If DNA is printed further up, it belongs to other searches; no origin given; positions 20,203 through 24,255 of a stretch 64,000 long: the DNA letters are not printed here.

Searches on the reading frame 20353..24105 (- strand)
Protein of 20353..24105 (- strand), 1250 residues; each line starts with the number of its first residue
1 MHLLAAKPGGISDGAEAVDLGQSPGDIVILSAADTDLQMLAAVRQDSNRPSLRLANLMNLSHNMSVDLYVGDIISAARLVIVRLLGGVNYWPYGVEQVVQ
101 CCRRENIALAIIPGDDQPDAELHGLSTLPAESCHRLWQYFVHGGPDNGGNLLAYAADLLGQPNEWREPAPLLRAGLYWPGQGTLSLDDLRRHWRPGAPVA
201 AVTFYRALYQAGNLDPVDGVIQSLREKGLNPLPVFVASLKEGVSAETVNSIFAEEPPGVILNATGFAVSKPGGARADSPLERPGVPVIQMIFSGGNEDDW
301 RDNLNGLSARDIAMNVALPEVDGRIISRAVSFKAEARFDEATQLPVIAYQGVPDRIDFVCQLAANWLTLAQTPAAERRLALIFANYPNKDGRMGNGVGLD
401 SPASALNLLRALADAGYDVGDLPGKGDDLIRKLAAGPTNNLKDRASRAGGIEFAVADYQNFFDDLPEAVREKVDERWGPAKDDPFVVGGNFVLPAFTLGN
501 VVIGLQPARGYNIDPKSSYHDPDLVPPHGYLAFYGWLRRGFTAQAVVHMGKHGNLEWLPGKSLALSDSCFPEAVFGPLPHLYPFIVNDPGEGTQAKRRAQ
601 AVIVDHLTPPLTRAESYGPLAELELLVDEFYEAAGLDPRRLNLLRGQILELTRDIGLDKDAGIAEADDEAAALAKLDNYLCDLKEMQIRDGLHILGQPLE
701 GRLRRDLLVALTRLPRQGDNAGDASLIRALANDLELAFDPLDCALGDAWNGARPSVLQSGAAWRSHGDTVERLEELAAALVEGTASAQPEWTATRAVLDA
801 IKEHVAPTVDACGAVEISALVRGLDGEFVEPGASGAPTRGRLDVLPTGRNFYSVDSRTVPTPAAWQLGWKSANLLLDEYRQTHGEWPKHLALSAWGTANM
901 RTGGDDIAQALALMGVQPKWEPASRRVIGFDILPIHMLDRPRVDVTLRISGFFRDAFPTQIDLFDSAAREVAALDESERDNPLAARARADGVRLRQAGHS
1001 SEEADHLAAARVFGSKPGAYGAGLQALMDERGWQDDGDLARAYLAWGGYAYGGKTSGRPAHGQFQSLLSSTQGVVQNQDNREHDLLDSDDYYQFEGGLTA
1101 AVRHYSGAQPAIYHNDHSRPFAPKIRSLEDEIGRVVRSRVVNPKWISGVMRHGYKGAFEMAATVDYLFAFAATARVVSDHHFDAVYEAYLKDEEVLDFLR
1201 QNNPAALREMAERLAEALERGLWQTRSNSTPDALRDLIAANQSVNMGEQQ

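Call 32: search_protein_families(library=pfam, proteins=[window:20353-24105:-], max_evalue=0.00001)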
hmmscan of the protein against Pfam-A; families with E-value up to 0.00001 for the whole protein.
window:20353-24105:- (1250 aa): 1 family
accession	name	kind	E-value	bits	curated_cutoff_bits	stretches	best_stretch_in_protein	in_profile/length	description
PF02514.21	CobN-Mg_chel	-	0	1306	24.5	1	137-1228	1-1088/1090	CobN/Magnesium Chelatase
